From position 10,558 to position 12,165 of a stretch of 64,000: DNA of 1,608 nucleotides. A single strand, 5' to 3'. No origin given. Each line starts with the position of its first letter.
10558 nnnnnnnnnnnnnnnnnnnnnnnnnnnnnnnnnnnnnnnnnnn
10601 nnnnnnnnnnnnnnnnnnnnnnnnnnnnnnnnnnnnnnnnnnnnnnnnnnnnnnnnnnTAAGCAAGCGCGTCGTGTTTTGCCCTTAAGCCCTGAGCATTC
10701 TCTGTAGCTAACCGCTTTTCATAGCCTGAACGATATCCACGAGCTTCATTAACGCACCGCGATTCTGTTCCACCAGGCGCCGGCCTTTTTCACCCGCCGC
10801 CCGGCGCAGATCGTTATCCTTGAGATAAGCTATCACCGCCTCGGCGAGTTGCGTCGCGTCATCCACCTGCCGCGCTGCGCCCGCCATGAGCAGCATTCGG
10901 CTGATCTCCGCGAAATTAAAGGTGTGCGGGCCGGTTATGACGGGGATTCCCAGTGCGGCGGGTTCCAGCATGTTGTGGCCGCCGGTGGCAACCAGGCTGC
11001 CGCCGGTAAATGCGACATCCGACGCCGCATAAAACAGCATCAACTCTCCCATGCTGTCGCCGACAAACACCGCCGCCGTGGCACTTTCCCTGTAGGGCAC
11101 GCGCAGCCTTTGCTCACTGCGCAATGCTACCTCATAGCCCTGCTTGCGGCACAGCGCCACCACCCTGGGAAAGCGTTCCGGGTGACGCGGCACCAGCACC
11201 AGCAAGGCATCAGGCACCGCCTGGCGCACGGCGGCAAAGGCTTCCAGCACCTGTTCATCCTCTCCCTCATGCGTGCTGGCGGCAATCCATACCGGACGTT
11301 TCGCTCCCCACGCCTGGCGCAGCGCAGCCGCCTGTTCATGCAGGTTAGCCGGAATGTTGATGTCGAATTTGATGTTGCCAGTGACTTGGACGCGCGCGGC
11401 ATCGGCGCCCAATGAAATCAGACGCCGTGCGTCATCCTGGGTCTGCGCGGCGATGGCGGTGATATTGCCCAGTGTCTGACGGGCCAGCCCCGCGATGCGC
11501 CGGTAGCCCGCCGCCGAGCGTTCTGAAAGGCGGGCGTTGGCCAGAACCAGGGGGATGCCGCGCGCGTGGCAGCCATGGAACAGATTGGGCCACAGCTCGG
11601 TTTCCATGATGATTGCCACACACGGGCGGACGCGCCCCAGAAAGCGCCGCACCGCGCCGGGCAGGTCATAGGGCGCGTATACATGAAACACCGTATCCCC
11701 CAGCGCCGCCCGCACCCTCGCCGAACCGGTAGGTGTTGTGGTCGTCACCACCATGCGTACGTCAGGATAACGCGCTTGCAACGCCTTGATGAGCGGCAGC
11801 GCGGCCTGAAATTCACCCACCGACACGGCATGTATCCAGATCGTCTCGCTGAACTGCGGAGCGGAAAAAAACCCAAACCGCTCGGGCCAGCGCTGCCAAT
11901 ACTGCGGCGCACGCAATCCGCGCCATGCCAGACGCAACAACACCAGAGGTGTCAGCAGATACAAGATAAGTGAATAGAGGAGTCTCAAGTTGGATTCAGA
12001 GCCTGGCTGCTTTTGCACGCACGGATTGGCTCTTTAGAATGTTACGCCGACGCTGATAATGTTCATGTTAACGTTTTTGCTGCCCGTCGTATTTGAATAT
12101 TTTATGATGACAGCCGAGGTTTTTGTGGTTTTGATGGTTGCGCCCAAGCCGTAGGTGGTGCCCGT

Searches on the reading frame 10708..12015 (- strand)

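Call 35: search_protein_families(library=pfam, proteins=[window:10708-12015:-], max_evalue=0.00001)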
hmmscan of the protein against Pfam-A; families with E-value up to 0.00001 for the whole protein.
window:10708-12015:- (435 aa): 2 families
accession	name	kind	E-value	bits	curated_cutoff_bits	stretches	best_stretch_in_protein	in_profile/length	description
PF04413.22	Glycos_transf_N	-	9.5e-75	250.5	23.9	1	41-219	1-179/179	3-Deoxy-D-manno-octulosonic-acid transferase (kdotransferase)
PF00534.26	Glycos_transf_1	-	5.5e-10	39.5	26.4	1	255-413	32-171/172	Glycosyl transferases group 1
